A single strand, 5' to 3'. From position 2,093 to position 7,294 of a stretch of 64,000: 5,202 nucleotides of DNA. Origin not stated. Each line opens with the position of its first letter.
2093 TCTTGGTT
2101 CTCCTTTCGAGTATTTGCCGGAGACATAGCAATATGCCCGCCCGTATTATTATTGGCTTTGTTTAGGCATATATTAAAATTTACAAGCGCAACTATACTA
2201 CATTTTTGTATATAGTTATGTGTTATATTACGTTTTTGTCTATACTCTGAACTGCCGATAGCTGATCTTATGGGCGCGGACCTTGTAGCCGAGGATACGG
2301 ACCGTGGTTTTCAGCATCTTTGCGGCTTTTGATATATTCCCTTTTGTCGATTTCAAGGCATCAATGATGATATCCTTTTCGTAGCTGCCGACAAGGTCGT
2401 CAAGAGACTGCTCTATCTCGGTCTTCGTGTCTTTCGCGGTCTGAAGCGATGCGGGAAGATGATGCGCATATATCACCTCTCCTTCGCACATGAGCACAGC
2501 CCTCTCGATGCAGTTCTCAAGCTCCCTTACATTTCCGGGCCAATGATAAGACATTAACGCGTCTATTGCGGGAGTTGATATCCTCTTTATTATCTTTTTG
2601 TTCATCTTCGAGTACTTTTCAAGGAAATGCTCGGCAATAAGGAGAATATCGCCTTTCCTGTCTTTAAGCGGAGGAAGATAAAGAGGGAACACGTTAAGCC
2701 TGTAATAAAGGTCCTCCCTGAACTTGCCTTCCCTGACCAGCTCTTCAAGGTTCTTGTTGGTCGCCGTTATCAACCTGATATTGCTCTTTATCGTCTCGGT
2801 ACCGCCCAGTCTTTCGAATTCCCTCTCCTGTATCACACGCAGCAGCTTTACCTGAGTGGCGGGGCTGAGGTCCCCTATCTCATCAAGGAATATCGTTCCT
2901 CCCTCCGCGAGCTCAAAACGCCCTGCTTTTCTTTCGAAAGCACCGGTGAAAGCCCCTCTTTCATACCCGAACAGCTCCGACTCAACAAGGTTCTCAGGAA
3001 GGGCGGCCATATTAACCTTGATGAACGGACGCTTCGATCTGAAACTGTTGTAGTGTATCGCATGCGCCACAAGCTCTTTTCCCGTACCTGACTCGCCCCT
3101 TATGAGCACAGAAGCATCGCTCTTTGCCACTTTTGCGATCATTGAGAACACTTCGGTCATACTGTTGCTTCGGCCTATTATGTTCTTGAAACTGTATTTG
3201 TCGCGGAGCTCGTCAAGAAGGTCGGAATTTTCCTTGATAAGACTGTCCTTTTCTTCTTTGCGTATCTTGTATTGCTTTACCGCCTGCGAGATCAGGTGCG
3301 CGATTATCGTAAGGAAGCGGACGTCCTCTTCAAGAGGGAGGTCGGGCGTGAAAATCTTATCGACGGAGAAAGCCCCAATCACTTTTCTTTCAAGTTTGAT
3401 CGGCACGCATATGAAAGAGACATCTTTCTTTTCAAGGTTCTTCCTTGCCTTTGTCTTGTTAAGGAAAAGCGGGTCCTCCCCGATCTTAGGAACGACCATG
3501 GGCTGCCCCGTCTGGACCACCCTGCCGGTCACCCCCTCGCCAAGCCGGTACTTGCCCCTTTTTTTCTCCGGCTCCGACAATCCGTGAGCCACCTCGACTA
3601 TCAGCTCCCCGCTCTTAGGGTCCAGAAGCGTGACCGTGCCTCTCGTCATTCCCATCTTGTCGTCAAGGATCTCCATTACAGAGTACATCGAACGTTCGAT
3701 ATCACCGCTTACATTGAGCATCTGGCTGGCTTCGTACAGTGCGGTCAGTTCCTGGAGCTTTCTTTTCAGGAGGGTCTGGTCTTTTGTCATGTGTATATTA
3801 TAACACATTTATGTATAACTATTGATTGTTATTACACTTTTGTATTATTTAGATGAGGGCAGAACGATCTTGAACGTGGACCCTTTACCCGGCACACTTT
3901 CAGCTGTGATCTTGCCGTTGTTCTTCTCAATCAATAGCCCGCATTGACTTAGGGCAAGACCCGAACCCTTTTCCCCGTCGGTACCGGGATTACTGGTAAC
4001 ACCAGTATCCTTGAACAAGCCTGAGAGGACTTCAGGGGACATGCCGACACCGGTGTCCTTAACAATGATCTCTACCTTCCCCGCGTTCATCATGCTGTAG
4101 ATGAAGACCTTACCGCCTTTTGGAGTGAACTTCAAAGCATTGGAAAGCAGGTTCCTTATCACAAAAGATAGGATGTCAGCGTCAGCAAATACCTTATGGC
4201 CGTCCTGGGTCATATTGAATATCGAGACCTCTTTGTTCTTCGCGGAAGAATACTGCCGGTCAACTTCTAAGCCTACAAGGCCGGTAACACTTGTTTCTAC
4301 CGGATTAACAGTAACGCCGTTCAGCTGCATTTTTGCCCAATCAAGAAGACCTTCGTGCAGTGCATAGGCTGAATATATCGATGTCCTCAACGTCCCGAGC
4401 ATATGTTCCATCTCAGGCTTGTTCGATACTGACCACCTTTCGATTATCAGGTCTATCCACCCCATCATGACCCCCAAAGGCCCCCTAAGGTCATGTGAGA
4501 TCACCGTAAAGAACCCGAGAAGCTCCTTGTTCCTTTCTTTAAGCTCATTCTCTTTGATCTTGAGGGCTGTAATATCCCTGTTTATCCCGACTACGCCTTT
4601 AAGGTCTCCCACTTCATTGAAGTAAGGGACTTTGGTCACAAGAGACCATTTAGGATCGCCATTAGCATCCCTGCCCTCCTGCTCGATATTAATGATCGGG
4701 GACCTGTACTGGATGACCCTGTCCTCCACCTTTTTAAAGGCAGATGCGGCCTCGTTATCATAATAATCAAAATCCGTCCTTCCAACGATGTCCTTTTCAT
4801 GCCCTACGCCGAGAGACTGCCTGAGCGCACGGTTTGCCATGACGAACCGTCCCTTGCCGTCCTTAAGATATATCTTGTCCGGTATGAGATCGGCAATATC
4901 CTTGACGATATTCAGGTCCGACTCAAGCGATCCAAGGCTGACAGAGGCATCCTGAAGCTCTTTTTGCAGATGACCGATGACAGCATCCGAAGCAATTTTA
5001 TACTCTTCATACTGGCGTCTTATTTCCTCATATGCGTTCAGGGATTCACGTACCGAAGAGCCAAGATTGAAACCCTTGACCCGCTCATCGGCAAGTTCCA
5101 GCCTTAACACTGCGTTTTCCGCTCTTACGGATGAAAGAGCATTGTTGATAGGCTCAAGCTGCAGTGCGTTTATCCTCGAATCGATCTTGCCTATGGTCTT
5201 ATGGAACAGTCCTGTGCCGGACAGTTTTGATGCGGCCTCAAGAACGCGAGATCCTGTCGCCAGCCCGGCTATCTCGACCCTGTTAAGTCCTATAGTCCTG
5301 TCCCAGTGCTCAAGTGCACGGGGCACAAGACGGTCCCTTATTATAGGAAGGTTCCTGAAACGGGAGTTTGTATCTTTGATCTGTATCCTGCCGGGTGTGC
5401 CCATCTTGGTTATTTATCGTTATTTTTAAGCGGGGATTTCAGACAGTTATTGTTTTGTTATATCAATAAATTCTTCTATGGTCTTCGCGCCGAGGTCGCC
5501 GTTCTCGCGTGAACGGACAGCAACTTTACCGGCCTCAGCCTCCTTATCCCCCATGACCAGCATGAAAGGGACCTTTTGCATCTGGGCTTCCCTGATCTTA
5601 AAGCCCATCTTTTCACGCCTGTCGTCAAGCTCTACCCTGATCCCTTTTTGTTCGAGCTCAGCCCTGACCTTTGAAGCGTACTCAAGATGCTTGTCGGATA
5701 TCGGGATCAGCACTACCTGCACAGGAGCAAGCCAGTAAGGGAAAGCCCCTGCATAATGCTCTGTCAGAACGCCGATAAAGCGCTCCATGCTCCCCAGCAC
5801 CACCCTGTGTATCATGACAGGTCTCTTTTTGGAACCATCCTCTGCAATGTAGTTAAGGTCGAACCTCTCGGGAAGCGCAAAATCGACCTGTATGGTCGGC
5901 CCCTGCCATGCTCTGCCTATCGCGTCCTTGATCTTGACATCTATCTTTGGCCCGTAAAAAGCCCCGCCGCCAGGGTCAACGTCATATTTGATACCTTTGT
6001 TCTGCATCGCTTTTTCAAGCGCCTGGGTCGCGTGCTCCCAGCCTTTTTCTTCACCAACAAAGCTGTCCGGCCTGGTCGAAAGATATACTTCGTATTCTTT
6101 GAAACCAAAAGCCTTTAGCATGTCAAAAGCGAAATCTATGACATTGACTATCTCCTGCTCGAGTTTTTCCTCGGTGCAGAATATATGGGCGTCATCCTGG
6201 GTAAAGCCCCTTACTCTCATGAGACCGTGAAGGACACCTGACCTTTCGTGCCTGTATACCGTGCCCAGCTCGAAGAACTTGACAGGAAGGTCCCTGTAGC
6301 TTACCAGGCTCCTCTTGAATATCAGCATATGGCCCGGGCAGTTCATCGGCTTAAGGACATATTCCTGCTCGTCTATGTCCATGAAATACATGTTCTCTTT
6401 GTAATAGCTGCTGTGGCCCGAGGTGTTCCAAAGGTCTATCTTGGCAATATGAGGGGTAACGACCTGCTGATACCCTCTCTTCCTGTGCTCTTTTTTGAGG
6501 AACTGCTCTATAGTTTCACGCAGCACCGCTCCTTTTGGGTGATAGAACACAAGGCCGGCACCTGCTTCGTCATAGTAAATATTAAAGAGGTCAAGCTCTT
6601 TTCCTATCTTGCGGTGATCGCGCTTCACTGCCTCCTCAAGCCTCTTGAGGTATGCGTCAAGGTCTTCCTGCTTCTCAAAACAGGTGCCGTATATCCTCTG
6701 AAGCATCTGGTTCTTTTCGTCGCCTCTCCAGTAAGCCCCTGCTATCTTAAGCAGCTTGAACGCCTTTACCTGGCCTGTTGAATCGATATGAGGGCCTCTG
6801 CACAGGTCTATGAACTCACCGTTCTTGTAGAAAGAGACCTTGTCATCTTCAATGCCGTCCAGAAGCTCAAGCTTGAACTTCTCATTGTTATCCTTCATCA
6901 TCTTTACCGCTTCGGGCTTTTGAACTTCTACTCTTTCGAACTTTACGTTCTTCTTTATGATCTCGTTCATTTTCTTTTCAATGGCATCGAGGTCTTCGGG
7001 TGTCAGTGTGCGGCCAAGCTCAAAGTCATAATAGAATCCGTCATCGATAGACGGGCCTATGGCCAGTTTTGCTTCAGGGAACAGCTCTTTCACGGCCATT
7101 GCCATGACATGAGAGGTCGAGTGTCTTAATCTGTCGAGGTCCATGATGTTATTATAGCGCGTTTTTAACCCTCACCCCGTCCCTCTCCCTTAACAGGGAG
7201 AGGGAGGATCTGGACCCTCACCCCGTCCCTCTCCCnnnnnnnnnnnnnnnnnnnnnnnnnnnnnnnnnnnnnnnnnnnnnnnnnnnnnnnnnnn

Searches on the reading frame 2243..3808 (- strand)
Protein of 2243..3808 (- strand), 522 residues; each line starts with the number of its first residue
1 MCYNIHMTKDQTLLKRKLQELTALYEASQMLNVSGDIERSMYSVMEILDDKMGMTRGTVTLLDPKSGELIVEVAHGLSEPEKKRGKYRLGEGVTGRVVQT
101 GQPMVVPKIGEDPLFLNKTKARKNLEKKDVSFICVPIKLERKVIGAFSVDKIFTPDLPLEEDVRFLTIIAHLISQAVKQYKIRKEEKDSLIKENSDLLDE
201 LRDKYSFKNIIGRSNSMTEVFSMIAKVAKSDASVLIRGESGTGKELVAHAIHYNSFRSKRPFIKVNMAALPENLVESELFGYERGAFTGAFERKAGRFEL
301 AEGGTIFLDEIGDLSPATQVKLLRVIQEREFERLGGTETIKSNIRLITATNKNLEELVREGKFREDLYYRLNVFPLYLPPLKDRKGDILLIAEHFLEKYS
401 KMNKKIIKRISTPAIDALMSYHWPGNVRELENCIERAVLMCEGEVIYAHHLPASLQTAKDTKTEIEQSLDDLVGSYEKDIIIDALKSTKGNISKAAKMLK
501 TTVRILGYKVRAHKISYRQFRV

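Call 39: search_protein_families(library=ncbifam, proteins=[window:2243-3808:-], max_evalue=1e-10)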
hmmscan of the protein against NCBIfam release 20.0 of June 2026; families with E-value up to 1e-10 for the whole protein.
window:2243-3808:- (522 aa): 25 families
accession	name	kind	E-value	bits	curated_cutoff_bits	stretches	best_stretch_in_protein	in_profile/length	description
TIGR01817.1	nifA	equivalog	1.5e-163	545.4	528.85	1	20-457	3-444/534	nif-specific transcriptional activator NifA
NF008469.0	PRK11361.1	equivalog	3.8e-121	405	714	1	188-515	123-456/461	acetoacetate metabolism transcriptional regulator AtoC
NF041552.1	TF_PrdR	equivalog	9.9e-113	377.4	795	1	199-512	259-575/577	sigma-54 dependent transcriptional regulator PrdR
TIGR02915.1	PEP_resp_reg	equivalog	9.1e-106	354.4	502.6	1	190-502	122-431/445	PEP-CTERM-box response regulator transcription factor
NF003451.0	PRK05022.1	equivalog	1.1e-105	354.4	476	1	133-502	116-497/512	nitric oxide reductase transcriptional regulator NorR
TIGR01818.1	ntrC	equivalog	9.2e-104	347.8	558.6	1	204-483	130-413/463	nitrogen regulation protein NR(I)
NF050807.1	TransRegFlbDCaul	equivalog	4.7e-100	335.6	750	1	208-512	118-437/454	sigma-54-dependent transcriptional regulator FlbD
NF007689.0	PRK10365.1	equivalog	1.2e-98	330.8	760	1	209-507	140-436/441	sigma-54-dependent response regulator transcription factor ZraR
NF038308.1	RNA_repair_RtcR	equivalog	3.6e-97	326.4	650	1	189-469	161-450/530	RNA repair transcriptional activator RtcR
NF011958.0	PRK15429.1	equivalog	2.1e-94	317.5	830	1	160-493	327-661/692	formate hydrogenlyase transcriptional activator FlhA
NF041906.1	V4R_TF_MobR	exception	1.2e-93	314.4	999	1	199-511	223-542/544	phenol degradation transcriptional regulator MobR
NF049963.1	RespRegFlgRCampy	domain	1.8e-91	307.1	750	1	174-514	106-428/429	fla regulon two-component system response regulator FlgR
TIGR02974.1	phageshock_pspF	equivalog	8.3e-90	301.4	443.55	1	210-444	1-236/336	phage shock protein operon transcriptional activator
NF008176.1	PRK10923.1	equivalog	1.2e-85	287.9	620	1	206-499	136-429/469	nitrogen regulation protein NR(I)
NF011695.0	PRK15115.1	equivalog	2.3e-85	287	763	1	185-500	109-423/445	two-component system response regulator GlrR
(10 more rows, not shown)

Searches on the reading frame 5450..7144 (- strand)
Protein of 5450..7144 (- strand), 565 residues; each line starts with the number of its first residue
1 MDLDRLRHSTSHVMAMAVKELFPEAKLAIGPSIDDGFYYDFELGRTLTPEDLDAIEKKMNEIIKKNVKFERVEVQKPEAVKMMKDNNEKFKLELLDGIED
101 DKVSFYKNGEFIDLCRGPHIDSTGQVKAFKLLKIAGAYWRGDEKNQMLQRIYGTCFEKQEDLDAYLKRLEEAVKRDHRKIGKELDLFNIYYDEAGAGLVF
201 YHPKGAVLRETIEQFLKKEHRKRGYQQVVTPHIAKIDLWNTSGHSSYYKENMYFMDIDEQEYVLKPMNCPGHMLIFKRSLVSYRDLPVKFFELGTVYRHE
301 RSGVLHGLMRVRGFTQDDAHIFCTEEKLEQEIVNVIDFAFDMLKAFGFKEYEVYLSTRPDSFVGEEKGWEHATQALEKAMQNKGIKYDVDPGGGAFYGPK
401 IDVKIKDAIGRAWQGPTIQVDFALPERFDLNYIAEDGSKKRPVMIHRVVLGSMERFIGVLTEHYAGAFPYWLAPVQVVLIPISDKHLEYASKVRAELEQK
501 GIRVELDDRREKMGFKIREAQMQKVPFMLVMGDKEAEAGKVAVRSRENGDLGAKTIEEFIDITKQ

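Call 39: search_protein_families(library=ncbifam, proteins=[window:5450-7144:-], max_evalue=1e-10)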
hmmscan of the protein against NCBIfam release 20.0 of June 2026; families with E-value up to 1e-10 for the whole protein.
window:5450-7144:- (565 aa): 10 families
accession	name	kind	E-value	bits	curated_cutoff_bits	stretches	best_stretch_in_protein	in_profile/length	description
TIGR00418.1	thrS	equivalog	1.6e-231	770.1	383.65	1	7-563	1-561/565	threonine--tRNA ligase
NF003068.0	PRK03991.1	equivalog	2.1e-75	254.3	484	1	171-562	193-587/613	threonine--tRNA ligase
NF006625.0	PRK09194.1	equivalog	2e-32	112.8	558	2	193-328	34-169/559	proline--tRNA ligase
NF008979.1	PRK12325.1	exception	9.1e-29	100.6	550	1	194-329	35-170/437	proline--tRNA ligase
TIGR00409.1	proS_fam_II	equivalog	3.3e-28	98.9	306.7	1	193-334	34-175/568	proline--tRNA ligase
TIGR00442.1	hisS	equivalog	6.8e-25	87.9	286.75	1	202-362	10-166/406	histidine--tRNA ligase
TIGR00408.1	proS_fam_I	equivalog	1.5e-24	86.8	437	1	411-549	217-363/475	proline--tRNA ligase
NF011500.0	PRK14938.1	equivalog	1e-18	67.5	362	1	465-562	265-362/387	Ser-tRNA(Thr) hydrolase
TIGR00389.1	glyS_dimeric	equivalog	3.8e-16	58.7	243.3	0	468-563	465-561/565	glycine--tRNA ligase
NF003211.1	PRK04173.1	equivalog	5.4e-16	58.5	312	0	468-548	358-439/454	glycine--tRNA ligase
